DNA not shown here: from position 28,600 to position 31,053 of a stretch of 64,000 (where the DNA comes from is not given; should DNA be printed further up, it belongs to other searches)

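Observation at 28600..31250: AT-rich two-gene island: orphan AAA+/STAND-like NTPase plus a 94-aa trypco2-like partner, a candidate undescribed conflict system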

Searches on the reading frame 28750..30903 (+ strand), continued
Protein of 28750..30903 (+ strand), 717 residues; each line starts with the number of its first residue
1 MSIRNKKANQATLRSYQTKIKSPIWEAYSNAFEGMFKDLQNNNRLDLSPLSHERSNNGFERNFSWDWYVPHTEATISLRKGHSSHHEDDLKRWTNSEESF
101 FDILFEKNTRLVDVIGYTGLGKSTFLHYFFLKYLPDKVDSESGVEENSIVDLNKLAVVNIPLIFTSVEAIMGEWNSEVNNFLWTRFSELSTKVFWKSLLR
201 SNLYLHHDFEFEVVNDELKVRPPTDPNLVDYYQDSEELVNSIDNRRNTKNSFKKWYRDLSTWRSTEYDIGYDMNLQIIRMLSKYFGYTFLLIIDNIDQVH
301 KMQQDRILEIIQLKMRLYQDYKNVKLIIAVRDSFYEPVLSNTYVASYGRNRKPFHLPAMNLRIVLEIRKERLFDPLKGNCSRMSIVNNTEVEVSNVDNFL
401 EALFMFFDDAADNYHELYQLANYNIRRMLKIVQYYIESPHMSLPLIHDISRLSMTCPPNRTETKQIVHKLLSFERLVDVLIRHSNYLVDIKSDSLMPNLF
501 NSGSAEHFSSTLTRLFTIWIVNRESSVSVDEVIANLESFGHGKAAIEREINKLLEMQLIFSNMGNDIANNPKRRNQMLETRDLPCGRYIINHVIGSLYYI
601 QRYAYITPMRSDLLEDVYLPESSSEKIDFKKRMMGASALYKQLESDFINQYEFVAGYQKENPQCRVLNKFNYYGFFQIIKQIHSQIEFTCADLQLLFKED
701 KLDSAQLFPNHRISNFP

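Call 35: find_encoding_contigs(protein=P0004, flank=6000, max_places=4)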
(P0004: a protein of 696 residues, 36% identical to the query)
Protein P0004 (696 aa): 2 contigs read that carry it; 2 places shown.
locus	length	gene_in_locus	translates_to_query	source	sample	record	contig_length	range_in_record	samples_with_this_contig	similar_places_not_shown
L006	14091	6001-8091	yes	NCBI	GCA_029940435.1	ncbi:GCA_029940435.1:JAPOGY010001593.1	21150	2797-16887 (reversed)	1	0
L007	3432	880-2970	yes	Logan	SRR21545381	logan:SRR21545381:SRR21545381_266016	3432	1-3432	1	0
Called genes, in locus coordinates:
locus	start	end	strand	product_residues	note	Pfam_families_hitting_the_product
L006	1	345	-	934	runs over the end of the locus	PF12836:HHH_3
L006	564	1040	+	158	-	-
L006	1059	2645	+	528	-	-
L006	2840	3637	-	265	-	PF00398:RrnaAD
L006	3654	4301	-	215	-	-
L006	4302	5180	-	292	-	PF01430:HSP33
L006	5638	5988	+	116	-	-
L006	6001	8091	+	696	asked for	-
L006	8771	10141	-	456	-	PF01571:GCV_T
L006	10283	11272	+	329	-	PF00072:Response_reg, PF00989:PAS (weak), PF13188:PAS_8 (weak), PF08448:PAS_4, PF13426:PAS_9, PF08447:PAS_3 (weak)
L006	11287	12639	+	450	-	PF03023:MurJ, PF01554:MatE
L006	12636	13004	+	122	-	PF04237:YjbR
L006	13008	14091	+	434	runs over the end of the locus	PF00990:GGDEF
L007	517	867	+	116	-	-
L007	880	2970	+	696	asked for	-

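Call 36: find_encoding_contigs(protein=P0005, flank=6000, max_places=4)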
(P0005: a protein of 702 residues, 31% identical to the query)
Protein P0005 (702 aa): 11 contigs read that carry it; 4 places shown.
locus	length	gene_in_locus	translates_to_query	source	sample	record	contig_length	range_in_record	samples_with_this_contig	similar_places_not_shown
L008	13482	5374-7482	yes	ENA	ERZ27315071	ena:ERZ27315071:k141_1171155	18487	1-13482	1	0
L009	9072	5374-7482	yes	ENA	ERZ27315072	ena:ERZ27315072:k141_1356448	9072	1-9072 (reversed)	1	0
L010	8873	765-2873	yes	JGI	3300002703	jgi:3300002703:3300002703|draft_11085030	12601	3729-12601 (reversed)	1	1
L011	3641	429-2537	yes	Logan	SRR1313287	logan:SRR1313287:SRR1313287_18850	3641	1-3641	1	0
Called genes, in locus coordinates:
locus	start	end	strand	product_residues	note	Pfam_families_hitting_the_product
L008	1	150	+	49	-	?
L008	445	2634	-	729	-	PF13384:HTH_23 (weak), PF13518:HTH_28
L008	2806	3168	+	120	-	-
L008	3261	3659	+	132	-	-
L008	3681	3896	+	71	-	-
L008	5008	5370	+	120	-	-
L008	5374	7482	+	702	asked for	-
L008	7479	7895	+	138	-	-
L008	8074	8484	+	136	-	PF00072:Response_reg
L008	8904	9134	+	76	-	-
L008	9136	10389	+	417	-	PF13860:FlgD_ig (faint)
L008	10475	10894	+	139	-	PF00072:Response_reg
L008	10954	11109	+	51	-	-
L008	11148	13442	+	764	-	PF24517:CBM96, PF00149:Metallophos, PF00395:SLH, PF13860:FlgD_ig, PF18962:Por_Secre_tail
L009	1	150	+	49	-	?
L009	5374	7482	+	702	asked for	-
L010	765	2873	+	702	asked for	-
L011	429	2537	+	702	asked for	-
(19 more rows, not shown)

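Call 38: search_protein_families(library=pfam, proteins=[L003:1987-2325:+, L006:5638-5988:+, L008:5008-5370:+, L008:7479-7895:+], max_evalue=1)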
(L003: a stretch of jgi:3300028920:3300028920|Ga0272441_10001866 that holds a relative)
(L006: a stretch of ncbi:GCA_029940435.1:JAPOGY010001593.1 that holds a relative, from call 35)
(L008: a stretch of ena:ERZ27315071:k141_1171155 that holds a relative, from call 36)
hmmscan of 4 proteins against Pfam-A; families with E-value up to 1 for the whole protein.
L003:1987-2325:+ (112 aa): 1 family
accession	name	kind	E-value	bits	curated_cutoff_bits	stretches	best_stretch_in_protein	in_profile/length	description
PF19631.4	Trypco2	-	0.014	16.1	24.2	1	54-104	29-75/78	Trypsin-co-occurring domain 2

L006:5638-5988:+ (116 aa): 0 families

L008:5008-5370:+ (120 aa): 0 families

L008:7479-7895:+ (138 aa): 0 families

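Call 42: find_related_loci(query=A4, collection=genome_contigs, flank=5000)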
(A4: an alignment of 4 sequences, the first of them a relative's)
Query A4 (717 aa) in genome_contigs; peptide patterns used: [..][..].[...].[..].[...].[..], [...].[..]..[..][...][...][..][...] (x = any residue, [..] = any of these).
35 stretches matched a pattern, but none encodes a relative of the query by tblastn (E <= 1e-3).

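Call 43: find_related_loci(query=A4, collection=metagenome_contigs, flank=4000)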
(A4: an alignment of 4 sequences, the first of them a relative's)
Query A4 (717 aa) in metagenome_contigs; peptide patterns used: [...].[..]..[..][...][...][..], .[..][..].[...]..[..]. (x = any residue, [..] = any of these).
600 stretches matched a pattern (row limit reached: there are more); 1 encode a relative of the query (tblastn E <= 1e-3); 1 distinct loci.
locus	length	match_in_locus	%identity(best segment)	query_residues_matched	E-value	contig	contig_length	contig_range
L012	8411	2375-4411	32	4-709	6e-103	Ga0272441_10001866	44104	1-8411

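Call 44: find_related_loci(query=A4, collection=viral_contigs, flank=4000)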
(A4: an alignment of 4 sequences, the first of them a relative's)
Query A4 (717 aa) in viral_contigs; peptide patterns used: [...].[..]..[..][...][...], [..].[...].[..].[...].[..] (x = any residue, [..] = any of these).
35 stretches matched a pattern, but none encodes a relative of the query by tblastn (E <= 1e-3).

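Call 45: find_encoding_contigs(protein=P0006, flank=4000, max_places=3)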
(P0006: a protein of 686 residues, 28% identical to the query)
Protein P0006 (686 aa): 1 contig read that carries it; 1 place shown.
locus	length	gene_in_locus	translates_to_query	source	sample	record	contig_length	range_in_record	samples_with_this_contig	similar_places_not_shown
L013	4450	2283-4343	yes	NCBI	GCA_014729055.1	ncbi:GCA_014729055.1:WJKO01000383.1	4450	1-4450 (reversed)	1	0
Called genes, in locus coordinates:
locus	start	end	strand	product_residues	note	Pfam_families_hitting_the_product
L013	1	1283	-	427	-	PF10518:TAT_signal (weak), PF00884:Sulfatase, PF01663:Phosphodiest, PF16347:SGSH_C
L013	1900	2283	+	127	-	-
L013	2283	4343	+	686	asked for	PF13191:AAA_16 (weak)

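Call 46: find_encoding_contigs(protein=P0012, flank=4000, max_places=3)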
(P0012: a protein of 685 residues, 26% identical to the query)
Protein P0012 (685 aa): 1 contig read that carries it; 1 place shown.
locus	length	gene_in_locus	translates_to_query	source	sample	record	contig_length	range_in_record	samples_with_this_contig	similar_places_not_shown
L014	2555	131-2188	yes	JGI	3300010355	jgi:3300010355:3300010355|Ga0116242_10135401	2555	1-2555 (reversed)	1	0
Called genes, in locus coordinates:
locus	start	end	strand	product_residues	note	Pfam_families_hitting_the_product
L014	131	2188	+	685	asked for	PF13191:AAA_16 (weak)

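Call 47: find_encoding_contigs(protein=P0010, flank=4000, max_places=3)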
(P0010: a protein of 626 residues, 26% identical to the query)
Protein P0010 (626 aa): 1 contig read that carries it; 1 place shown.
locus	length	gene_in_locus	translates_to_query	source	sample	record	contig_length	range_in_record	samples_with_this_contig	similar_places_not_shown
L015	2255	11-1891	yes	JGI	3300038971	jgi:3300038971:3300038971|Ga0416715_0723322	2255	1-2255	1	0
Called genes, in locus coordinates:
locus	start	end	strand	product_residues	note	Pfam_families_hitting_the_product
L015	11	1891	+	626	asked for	-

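Call 48: find_encoding_contigs(protein=P0011, flank=4000, max_places=3)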
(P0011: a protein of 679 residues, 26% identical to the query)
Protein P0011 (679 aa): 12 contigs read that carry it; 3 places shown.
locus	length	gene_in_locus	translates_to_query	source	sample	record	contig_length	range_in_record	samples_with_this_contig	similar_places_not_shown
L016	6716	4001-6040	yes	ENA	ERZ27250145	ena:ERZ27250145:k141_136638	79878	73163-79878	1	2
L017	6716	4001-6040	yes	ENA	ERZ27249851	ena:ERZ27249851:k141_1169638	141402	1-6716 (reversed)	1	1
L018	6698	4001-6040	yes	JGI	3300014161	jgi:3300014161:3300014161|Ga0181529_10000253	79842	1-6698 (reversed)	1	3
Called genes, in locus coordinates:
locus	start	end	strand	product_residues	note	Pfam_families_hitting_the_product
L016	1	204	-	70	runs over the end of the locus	PF01197:Ribosomal_L31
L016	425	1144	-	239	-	PF02348:CTP_transf_3, PF12804:NTP_transf_3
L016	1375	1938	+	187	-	PF04542:Sigma70_r2, PF08281:Sigma70_r4_2, PF04545:Sigma70_r4 (faint)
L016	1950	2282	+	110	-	-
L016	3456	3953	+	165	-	-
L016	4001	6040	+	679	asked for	-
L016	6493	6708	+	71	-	-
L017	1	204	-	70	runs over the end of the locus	PF01197:Ribosomal_L31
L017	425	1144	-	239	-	PF02348:CTP_transf_3, PF12804:NTP_transf_3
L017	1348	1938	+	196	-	PF04542:Sigma70_r2, PF08281:Sigma70_r4_2, PF04545:Sigma70_r4 (faint)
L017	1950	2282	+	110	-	-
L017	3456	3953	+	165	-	-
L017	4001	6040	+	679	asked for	-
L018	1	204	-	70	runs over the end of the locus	PF01197:Ribosomal_L31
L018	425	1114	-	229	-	PF02348:CTP_transf_3, PF12804:NTP_transf_3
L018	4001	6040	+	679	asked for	-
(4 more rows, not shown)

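Call 67: search_protein_families(library=pfam, proteins=[L013:1900-2283:+, L016:3456-3953:+, L003:334-1599:+, L006:1059-2645:+], max_evalue=1)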
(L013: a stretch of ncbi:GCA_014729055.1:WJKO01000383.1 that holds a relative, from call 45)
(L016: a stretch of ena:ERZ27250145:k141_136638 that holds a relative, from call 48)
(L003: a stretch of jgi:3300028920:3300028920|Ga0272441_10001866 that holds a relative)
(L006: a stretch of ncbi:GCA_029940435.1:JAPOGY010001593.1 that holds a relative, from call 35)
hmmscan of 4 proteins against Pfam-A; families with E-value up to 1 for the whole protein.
L013:1900-2283:+ (127 aa): 1 family
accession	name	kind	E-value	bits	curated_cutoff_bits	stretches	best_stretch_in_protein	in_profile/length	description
PF14900.11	DUF4493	-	0.0016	18.8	27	1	10-94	112-198/226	Domain of unknown function (DUF4493)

L016:3456-3953:+ (165 aa): 0 families

L003:334-1599:+ (421 aa): 0 families

L006:1059-2645:+ (528 aa): 1 family
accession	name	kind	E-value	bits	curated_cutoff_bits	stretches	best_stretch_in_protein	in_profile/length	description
PF18865.6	AbiJ_NTD5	-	0.011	16.1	26.7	1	316-365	36-84/93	AbiJ N-terminal domain 5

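Call 69: find_encoding_contigs(protein=P0009, flank=4000, max_places=3)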
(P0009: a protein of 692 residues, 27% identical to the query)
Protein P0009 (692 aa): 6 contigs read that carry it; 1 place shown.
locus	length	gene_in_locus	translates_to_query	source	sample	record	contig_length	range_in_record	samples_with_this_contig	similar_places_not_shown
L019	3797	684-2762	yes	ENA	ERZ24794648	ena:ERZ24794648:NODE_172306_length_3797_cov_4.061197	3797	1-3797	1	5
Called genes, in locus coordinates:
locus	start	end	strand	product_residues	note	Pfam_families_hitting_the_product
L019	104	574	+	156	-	-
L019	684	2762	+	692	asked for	PF13191:AAA_16 (faint)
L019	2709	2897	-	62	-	-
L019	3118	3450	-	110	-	-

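Call 70: find_encoding_contigs(protein=P0013, flank=4000, max_places=3)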
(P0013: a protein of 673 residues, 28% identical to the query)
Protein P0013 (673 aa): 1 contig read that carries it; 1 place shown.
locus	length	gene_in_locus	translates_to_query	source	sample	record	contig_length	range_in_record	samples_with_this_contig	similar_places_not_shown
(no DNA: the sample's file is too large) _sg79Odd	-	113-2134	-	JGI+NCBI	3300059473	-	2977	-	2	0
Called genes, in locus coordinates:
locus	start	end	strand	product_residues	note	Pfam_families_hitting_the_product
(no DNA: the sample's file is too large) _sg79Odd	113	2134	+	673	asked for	PF13191:AAA_16, PF13401:AAA_22 (faint)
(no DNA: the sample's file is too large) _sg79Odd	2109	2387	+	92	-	-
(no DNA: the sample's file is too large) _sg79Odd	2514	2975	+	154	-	?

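Call 71: find_encoding_contigs(protein=P0017, flank=4000, max_places=3)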
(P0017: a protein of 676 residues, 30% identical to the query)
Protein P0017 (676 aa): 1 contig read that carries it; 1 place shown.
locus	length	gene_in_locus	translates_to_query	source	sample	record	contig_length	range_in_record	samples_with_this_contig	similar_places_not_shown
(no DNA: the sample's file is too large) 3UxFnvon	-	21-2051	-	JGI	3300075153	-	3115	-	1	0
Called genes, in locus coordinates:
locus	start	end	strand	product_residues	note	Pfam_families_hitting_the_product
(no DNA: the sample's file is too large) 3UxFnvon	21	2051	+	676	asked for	-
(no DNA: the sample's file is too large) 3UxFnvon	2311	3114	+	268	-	?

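Call 78: predict_structure(alignment_id=A2)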
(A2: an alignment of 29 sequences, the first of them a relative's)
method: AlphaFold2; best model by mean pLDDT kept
length: 717 residues; sequences in the alignment: 29
mean_pLDDT: 80.8   pTM: 0.80
mean pLDDT of the five models: 80.8, 80.0, 79.1, 78.5, 76.5
residues with pLDDT >= 90: 257; 70-90: 328; 50-70: 73; < 50: 59
segments of 3 or more residues with pLDDT < 50: 41-61, 75-93, 143-145, 208-210, 262-269
pLDDT, mean of each block of 10 residues (from residue 1): 84 91 92 82 41 39 70 47 37 71 89 89 89 82 51 86 88 89 86 82 60 54 74 83 66 66 47 83 88 89 90 87 91 86 78 86 87 84 83 84 73 73 88 91 86 72 77 87 91 82 83 96 91 95 93 90 72 77 86 93 95 94 82 94 96 94 91 95 92 77 79 77
secondary structure, 60 per line:
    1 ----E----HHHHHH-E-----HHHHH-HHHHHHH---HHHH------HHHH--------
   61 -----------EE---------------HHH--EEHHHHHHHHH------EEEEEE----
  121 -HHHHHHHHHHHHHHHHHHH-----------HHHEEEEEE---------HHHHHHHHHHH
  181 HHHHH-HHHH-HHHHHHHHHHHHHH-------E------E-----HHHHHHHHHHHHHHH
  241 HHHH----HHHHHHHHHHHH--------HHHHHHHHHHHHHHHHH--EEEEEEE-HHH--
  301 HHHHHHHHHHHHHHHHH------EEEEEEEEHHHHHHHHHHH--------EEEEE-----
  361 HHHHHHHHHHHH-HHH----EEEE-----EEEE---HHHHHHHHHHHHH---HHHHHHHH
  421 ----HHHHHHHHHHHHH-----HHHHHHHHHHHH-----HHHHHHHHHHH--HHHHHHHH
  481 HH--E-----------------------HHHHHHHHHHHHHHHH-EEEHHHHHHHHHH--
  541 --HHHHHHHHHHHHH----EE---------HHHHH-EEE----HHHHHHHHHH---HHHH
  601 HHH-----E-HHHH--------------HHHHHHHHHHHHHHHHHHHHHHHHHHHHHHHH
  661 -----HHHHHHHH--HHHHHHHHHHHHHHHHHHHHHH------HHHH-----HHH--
elements in order (helices of 4 or more, strands of 3 or more residues): H10-15 H23-27 H29-35 H39-42 H49-52 H96-104 E111-116 H122-140 E155-160 H170-185 H187-190 H192-205 H226-244 H249-260 H269-285 E288-294 H301-317 E324-331 H332-342 E351-355 H361-372 E381-384 E390-393 H397-409 H413-420 H425-437 H443-454 H460-470 H473-482 H509-524 E526-528 H529-538 H543-555 H571-575 E577-579 H584-593 H597-603 H611-614 H629-660 H666-673 H676-697 H704-707
